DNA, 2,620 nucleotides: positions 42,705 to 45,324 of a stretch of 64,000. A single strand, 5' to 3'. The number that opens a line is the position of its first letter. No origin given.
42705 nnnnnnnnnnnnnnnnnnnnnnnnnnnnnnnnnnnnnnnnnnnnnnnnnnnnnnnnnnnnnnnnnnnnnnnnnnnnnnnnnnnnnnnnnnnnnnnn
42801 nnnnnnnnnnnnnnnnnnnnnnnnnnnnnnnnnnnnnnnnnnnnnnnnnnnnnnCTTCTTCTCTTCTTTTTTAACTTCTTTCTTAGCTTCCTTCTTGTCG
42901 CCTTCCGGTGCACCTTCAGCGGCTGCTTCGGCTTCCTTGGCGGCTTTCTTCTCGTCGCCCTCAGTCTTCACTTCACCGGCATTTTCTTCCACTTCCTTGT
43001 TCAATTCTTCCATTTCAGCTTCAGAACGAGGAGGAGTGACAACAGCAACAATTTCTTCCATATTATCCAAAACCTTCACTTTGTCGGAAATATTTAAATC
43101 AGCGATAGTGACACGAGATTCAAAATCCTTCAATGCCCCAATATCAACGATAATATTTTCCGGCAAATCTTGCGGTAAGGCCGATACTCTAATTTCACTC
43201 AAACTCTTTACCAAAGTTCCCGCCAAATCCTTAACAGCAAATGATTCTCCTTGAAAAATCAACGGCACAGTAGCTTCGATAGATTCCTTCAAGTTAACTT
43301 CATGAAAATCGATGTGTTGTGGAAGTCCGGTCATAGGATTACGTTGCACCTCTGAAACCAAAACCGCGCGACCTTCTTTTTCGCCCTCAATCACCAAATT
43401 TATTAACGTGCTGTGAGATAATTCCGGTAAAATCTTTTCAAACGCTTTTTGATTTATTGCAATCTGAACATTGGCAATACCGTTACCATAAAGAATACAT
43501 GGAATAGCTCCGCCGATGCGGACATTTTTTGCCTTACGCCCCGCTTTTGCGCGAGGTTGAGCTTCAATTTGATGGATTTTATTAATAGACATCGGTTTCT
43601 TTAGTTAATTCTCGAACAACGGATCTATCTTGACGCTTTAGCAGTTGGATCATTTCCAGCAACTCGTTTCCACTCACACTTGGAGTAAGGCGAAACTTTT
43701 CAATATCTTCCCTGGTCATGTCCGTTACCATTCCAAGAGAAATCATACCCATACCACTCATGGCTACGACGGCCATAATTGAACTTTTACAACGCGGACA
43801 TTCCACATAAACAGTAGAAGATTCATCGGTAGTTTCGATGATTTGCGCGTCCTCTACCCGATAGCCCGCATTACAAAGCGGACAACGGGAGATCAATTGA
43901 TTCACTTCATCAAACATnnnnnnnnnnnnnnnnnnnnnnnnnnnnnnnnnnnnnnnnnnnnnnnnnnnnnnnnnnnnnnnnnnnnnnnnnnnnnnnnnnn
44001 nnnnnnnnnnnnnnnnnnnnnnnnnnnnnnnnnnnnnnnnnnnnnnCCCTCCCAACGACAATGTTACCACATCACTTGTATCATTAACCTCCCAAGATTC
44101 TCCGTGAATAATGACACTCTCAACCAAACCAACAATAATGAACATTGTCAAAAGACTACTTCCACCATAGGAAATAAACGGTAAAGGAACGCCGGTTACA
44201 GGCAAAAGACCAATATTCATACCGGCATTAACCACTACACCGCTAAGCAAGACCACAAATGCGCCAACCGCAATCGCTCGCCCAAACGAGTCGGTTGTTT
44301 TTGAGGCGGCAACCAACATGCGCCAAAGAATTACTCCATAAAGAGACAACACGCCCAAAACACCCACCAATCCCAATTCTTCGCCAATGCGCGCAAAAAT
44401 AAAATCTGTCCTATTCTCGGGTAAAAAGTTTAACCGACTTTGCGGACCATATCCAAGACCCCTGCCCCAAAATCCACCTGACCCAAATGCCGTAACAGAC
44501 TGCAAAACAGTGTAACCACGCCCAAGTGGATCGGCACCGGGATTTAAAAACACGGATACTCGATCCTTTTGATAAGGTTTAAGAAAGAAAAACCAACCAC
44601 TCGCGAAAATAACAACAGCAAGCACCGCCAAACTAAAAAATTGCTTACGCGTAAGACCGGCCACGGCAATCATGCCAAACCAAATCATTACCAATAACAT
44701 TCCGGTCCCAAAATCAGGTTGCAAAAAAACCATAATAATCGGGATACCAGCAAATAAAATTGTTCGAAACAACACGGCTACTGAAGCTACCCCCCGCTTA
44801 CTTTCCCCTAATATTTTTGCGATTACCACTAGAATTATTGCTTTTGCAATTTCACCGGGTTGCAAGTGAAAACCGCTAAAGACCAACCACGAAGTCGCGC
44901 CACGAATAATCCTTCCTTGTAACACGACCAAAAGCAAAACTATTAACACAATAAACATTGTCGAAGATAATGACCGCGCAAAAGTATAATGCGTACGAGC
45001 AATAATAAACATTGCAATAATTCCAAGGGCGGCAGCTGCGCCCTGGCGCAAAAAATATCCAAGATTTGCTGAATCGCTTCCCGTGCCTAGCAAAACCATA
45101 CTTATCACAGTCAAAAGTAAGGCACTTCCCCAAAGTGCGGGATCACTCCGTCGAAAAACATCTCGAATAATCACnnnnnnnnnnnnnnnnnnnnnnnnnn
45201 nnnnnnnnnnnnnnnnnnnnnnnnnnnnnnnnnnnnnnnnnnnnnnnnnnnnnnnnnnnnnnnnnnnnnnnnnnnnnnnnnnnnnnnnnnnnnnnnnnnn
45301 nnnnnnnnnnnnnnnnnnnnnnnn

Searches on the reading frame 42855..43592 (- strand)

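Call 84: search_protein_families(library=pfam, proteins=[window:42855-43592:-], max_evalue=0.001)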
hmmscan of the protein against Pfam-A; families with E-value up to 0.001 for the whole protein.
window:42855-43592:- (246 aa): 2 families
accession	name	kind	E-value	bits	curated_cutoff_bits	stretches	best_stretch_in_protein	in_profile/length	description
PF01386.24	Ribosomal_L25p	-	1.4e-20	74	23.6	1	9-96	1-82/82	Ribosomal L25p family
PF14693.11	Ribosomal_TL5_C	-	3.7e-17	62.9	27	1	105-189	2-84/84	Ribosomal protein TL5, C-terminal domain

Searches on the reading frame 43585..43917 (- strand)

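Call 84: search_protein_families(library=pfam, proteins=[window:43585-43917:-], max_evalue=0.001)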
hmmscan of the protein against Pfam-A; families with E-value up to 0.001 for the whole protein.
window:43585-43917:- (111 aa): 2 families
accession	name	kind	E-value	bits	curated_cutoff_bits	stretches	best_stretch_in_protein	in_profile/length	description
PF25207.1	DUF7837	-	0.00013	22.3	27.8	1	9-45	5-42/47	Domain of unknown function (DUF7837)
PF13717.11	Zn_ribbon_4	-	0.00015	22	30.3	0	11-46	4-34/36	zinc-ribbon domain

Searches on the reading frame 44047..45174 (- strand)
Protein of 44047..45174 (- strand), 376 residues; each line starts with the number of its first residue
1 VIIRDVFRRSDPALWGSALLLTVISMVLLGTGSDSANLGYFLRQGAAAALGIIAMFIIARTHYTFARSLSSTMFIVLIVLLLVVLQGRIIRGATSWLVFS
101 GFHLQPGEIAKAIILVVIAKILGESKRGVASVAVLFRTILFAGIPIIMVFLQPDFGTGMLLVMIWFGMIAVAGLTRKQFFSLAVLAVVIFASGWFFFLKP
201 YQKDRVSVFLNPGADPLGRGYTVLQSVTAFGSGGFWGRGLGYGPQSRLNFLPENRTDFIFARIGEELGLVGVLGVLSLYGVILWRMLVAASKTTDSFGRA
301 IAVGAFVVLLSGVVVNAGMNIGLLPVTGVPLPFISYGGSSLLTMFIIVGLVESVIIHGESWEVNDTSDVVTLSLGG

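Call 84: search_protein_families(library=pfam, proteins=[window:44047-45174:-], max_evalue=0.001)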
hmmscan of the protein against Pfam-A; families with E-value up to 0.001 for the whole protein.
window:44047-45174:- (376 aa): 1 family
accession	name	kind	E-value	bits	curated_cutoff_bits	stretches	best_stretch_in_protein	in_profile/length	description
PF01098.24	FTSW_RODA_SPOVE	-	4.9e-89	299.2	26.4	1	23-355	19-351/356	Cell cycle protein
